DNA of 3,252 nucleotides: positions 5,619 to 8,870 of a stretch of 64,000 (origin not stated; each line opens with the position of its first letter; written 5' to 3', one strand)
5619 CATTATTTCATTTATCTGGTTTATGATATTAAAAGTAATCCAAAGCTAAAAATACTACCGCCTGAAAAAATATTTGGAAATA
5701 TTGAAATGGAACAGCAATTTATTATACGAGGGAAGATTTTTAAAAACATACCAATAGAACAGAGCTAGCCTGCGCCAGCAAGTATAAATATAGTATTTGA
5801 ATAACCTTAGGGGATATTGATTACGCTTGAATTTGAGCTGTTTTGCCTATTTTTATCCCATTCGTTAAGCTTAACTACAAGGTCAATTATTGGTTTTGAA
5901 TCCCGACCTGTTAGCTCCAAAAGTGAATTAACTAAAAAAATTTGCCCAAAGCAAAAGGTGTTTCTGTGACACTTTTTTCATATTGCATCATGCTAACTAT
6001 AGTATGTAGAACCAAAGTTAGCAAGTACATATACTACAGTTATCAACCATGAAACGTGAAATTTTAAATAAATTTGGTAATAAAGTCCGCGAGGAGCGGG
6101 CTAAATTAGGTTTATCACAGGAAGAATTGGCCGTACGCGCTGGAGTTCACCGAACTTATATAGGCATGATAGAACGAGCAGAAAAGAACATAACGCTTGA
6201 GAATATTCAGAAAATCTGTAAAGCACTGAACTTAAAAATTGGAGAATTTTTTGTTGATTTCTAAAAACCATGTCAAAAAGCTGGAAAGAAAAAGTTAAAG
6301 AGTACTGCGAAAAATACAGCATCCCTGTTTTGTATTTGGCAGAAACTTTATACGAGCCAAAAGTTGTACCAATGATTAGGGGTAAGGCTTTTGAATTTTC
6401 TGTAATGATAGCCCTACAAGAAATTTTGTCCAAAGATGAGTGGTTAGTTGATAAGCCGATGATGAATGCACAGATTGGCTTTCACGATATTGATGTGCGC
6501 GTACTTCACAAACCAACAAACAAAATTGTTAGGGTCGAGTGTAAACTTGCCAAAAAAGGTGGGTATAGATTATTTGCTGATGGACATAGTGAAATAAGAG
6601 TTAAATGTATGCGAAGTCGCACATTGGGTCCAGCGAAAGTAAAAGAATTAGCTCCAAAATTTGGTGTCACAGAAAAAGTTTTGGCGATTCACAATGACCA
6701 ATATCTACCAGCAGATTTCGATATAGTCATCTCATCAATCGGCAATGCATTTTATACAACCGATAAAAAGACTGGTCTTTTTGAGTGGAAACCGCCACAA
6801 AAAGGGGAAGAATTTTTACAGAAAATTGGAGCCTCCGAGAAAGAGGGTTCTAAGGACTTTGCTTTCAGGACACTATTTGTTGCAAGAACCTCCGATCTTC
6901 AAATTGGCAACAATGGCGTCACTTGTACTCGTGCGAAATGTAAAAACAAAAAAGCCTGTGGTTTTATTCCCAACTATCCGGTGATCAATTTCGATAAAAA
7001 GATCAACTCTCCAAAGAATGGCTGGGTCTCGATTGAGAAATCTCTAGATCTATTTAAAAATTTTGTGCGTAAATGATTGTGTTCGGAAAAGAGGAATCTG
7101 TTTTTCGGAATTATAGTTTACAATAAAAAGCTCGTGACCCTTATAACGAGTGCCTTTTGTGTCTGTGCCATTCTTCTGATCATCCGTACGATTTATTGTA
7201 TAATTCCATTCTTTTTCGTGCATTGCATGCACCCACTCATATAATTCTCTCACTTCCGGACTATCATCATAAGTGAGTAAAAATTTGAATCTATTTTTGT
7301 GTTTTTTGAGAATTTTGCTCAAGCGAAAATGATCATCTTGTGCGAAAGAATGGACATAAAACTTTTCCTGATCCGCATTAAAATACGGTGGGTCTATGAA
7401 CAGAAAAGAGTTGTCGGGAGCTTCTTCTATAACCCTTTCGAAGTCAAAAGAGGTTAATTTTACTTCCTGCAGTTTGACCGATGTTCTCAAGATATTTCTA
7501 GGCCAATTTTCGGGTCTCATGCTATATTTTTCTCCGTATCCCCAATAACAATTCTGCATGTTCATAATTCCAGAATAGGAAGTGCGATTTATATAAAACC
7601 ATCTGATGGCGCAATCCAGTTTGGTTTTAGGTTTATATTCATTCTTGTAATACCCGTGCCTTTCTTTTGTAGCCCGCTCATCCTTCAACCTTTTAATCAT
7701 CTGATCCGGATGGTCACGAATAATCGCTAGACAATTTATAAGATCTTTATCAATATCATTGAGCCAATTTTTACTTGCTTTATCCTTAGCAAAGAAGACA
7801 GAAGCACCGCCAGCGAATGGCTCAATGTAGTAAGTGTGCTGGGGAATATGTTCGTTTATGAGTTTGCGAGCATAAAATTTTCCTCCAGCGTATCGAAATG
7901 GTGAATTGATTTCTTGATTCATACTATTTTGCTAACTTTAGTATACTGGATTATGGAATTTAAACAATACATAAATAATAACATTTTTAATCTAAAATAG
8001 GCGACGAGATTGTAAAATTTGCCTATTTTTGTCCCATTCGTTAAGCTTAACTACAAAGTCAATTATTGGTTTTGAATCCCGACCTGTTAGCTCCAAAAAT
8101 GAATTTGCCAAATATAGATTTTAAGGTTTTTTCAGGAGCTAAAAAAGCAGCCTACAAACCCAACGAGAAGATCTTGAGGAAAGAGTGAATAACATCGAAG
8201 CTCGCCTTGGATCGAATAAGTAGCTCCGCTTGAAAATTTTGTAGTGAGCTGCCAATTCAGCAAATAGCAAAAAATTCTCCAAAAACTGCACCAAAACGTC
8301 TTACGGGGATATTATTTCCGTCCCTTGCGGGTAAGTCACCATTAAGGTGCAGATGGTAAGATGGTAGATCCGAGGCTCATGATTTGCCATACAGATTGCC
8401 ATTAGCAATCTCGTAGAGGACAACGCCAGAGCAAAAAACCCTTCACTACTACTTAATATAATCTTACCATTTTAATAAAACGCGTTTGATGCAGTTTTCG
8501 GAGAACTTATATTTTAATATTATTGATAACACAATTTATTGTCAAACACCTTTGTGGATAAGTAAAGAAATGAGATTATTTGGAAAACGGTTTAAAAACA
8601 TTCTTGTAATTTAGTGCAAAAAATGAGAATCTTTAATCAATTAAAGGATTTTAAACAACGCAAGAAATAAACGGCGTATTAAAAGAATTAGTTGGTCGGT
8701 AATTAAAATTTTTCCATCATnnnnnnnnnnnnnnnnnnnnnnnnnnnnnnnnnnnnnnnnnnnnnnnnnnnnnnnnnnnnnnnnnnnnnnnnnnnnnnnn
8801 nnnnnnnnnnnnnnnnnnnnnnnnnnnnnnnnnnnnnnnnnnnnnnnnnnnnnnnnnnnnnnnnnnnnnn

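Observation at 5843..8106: Type II R-M cassette (C protein, REase, Dam-like MTase) bracketed by ~90-bp direct repeats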

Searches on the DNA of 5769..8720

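Call 43: search_rna_families(source=window, start=5769, end=8720, threshold=evalue, max_evalue=1)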
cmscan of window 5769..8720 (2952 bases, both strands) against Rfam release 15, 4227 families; matches with E-value up to 1: 0.
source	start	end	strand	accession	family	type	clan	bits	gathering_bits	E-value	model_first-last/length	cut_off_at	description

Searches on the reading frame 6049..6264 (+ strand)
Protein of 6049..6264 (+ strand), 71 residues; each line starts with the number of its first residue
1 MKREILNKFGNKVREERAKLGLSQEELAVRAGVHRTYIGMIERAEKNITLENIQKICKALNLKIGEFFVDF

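Call 8: search_protein_families(library=pfam, proteins=[window:6049-6264:+], max_evalue=0.01)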
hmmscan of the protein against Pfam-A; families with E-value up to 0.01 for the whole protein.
window:6049-6264:+ (71 aa): 6 families
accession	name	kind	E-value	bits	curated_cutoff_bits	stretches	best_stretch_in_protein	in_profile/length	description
PF01381.28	HTH_3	-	3e-18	66.1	23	1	13-67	1-55/55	Helix-turn-helix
PF13560.12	HTH_31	-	2.4e-09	37.8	27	1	9-62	2-56/64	Helix-turn-helix domain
PF13443.12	HTH_26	-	2.9e-08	34.3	22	1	14-69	3-59/63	Cro/C1-type HTH DNA-binding domain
PF12844.13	HTH_19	-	1.4e-06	28.6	30.2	1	10-66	1-57/64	Helix-turn-helix domain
PF13413.12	HTH_25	-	0.0048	17.1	24.6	0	14-44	3-33/62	Helix-turn-helix domain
PF00157.23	Pou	-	0.0053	17.1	27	1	5-60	5-64/72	Pou domain - N-terminal to homeobox domain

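Call 20: search_protein_families(library=ncbifam, proteins=[window:6049-6264:+], max_evalue=0.1)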
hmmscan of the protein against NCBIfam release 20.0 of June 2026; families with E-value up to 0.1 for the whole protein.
window:6049-6264:+ (71 aa): 23 families
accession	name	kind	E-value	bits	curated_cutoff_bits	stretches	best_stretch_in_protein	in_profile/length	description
TIGR03070.1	couple_hipB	subfamily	1e-13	51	71.65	1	8-63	2-57/58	type II toxin-antitoxin system Y4mF family antitoxin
NF006015.0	PRK08154.1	subfamily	6.1e-10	38.7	204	1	3-67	25-89/314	anaerobic benzoate catabolism transcriptional regulator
TIGR00270.2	TIGR00270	equivalog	1.1e-08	35.1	110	1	2-65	69-132/159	multiprotein bridging factor aMBF1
NF007408.0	PRK09943.1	equivalog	5.5e-08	32.6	211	1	8-69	7-68/185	HTH-type transcriptional regulator PuuR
NF041951.1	phage_RstR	subfamily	7e-08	32.7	80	1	8-64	2-58/108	RstR family transcriptional repressor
TIGR02612.1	mob_myst_A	hypoth_equivalog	4.2e-07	30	122.6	1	13-64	30-83/150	mobile mystery protein A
NF047948.1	male_kill_WMK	equivalog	8.3e-06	25.5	300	1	6-64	160-218/300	WO male-killing family protein Wmk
NF046032.1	TransRegSlrRBacil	equivalog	8.4e-06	25.9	250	1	10-68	3-62/149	HTH-type transcriptional regulator SlrR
NF041493.1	MobT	equivalog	1.9e-05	23.6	600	1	14-61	2-49/383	MobT family relaxase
NF007271.0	PRK09726.1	equivalog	5.1e-05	23.2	79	1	10-64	14-68/88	type II toxin-antitoxin system antitoxin HipB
NF041677.1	trans_regClgR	equivalog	5.7e-05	23.2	170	1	8-70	8-70/113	transcriptional regulator ClgR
TIGR02607.1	antidote_HigA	equivalog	0.00013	21.7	47.7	1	10-62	8-61/81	HigA family addiction module antitoxin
NF007257.0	PRK09706.1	subfamily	0.00039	20.2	101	1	8-61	5-58/135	transcriptional repressor DicA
NF003162.0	PRK04140.1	equivalog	0.0011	18.1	263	1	10-64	128-182/317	transcriptional regulator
NF003055.0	PRK03975.1-2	equivalog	0.0014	18.4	122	1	13-60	17-59/140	putative transcriptional regulator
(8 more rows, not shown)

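Call 21: search_protein_families(library=padloc, proteins=[window:6049-6264:+], max_evalue=0.1)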
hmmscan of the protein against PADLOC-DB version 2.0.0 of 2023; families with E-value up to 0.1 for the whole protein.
window:6049-6264:+ (71 aa): 24 families
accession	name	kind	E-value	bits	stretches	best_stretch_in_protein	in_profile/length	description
PDLC03665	Control_protein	-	3.4e-20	70.1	1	5-66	5-67/77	control protein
PDLC03664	Control_protein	-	7.4e-16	56.4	1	6-68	11-73/74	control protein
PDLC03666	Control_protein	-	8.4e-15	53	1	5-68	3-66/77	control protein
PDLC03671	Control_protein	-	1.8e-13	48.5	1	9-64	15-70/84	control protein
PDLC02926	HTH_VI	-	1.7e-12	45.4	1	9-67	2-60/92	-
PDLC03536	REase_II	-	4.2e-10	37.7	1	13-64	15-66/237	Type II restriction enzyme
PDLC04142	capH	-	5.9e-10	38.1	1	5-61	3-59/103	capH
PDLC03668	Control_protein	-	2.1e-09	35.8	1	5-64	5-64/79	control protein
PDLC03953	RmrA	-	1.1e-07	29.4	1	8-68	5-65/373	-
PDLC03952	RmrA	-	7.4e-07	26.3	1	11-68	25-81/395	-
PDLC04775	PDC-M69A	-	1.1e-06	27.1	1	1-66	1-65/113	-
PDLC03954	RmrA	-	1.5e-05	22.1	1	3-68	4-69/380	-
PDLC03949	RmrA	-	0.0001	19.3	1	16-68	10-61/363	-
PDLC03947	RmrA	-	0.00026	17.9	1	9-68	12-71/383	-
PDLC03944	RmrA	-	0.00043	17.4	1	10-69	8-66/384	-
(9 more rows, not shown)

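Call 73: search_solved_structures(query=window:6049-6264:+, max_evalue=0.001)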
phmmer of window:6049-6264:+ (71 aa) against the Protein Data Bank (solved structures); distinct sequences matched with E-value up to 0.001: 21.
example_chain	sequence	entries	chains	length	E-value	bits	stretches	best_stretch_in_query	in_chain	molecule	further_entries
2b5a_A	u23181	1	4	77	1.9e-16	62.6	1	4-68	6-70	C.BclI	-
1y7y_A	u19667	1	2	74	7.6e-13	51.2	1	6-68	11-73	C.AhdI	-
3clc_A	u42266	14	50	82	3.7e-08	36.5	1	4-68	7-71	Regulatory protein | R-M CONTROLLER PROTEIN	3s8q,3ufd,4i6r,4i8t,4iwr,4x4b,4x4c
3g5g_A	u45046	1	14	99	6.2e-08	35.8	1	5-68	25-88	Regulatory protein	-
4f8d_A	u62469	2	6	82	9.9e-08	35.1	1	4-68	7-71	Regulatory protein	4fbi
4fn3_A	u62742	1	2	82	1e-07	35.1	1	4-68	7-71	Regulatory protein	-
3vk0_A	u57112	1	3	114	1e-07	35.1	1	13-62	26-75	Transcriptional regulator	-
4i6u_A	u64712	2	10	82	1.4e-07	34.7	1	4-68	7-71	Regulatory protein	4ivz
4i6t_A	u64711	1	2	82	2e-07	34.2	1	4-68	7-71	Regulatory protein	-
3fya_A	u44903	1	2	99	4.6e-07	33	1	5-68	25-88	Regulatory protein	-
4ia8_A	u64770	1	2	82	7.5e-07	32.4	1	4-68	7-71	Regulatory protein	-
8ezt_A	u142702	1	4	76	4.7e-06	29.8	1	9-64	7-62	HipB(Lp)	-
8tac_A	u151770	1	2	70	1.8e-05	28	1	7-61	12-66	DBP48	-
3qq6_A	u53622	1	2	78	9e-05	25.8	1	9-64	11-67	HTH-type transcriptional regulator sinR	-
5tn0_A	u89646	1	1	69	0.00011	25.6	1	9-64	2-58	HTH-type transcriptional regulator SinR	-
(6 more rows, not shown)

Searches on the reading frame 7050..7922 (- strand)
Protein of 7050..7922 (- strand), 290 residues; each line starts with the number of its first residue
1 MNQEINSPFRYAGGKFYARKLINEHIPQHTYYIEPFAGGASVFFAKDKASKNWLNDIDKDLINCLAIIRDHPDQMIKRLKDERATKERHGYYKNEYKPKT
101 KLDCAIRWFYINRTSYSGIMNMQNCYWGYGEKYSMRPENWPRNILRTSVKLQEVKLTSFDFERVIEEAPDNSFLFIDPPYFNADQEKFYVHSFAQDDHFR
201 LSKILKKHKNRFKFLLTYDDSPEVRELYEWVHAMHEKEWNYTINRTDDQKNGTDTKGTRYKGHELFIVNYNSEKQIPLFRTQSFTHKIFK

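Call 8: search_protein_families(library=pfam, proteins=[window:7050-7922:-], max_evalue=0.01)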
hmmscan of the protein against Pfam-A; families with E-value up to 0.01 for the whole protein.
window:7050-7922:- (290 aa): 1 family
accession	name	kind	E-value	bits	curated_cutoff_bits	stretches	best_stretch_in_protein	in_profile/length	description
PF02086.21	MethyltransfD12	-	4.7e-35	122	22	1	11-243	1-253/253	D12 class N6 adenine-specific DNA methyltransferase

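Call 20: search_protein_families(library=ncbifam, proteins=[window:7050-7922:-], max_evalue=0.1)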
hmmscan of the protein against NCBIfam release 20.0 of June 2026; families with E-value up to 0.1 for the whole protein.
window:7050-7922:- (290 aa): 2 families
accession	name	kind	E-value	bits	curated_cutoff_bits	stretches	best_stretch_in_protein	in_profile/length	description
TIGR00571.1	dam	subfamily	6.8e-38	130.9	114.85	1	8-253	4-260/267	Dam family site-specific DNA-(adenine-N6)-methyltransferase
NF008152.0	PRK10904.1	equivalog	6e-19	68.5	441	1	9-246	8-254/271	adenine-specific DNA-methyltransferase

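Call 21: search_protein_families(library=padloc, proteins=[window:7050-7922:-], max_evalue=0.1)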
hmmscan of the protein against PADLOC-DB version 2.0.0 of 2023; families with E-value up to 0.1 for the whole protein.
window:7050-7922:- (290 aa): 20 families
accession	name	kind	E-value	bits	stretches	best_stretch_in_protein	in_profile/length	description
PDLC03247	MTase_II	-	9.9e-79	262.5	1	5-273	2-268/282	Type II methyltransferase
PDLC03294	MTase_II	-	1.5e-40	137.5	1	7-253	6-263/272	Type II methyltransferase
PDLC04018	PD-Lambda-5_B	-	2.2e-35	120.3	1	4-248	3-262/291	-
PDLC03266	MTase_II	-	1.7e-28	97.9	1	1-236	9-258/285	Type II methyltransferase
PDLC03729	oMTase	-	1.3e-27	95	1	7-247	6-255/275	orphan methyltransferase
PDLC03717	oMTase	-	2.3e-27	94.1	1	5-276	2-272/285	orphan methyltransferase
PDLC03735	oMTase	-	1.6e-23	81.5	1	3-271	4-283/284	orphan methyltransferase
PDLC03253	MTase_II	-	3.6e-22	77.3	1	11-252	9-246/253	Type II methyltransferase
PDLC03358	MTase_II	-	1.3e-21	75.2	1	5-242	4-258/301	Type II methyltransferase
PDLC03244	MTase_II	-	1.2e-19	68.5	1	6-212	28-244/295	Type II methyltransferase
PDLC03261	MTase_II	-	3e-18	63.5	1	9-231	28-259/643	Type II methyltransferase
PDLC03281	MTase_II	-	2.3e-16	58.4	1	4-248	30-283/309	Type II methyltransferase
PDLC03302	MTase_II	-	7.5e-15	52.7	1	4-222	358-580/626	Type II methyltransferase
PDLC03383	MTase_II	-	2.2e-13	48.3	2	2-73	15-86/318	Type II methyltransferase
PDLC04019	PD-Lambda-5_B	-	2.1e-12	45.3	1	6-121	4-129/167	-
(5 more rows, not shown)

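Call 72: search_solved_structures(query=window:7050-7922:-, max_evalue=0.00001)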
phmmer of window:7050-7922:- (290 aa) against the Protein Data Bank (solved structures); distinct sequences matched with E-value up to 0.00001: 7.
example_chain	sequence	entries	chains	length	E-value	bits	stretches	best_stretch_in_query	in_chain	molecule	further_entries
7m6b_B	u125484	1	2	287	1.2e-23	87.3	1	7-274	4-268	Site-specific DNA-methyltransferase (adenine-specific)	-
2dpm_A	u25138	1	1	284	1e-16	64.5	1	8-235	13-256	PROTEIN (ADENINE-SPECIFIC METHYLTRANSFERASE DPNII 1)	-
2g1p_A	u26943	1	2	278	7.3e-13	51.9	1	9-231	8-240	DNA adenine methylase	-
4rtj_A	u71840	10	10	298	8.1e-13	51.7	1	9-231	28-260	DNA adenine methylase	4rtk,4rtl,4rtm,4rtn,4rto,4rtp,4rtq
4gbe_D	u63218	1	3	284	1.7e-12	50.6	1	9-231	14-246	DNA adenine methylase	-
4gol_D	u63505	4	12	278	1.8e-12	50.5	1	9-231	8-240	DNA adenine methylase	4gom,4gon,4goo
2ore_D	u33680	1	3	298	2e-12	50.4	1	9-231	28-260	DNA adenine methylase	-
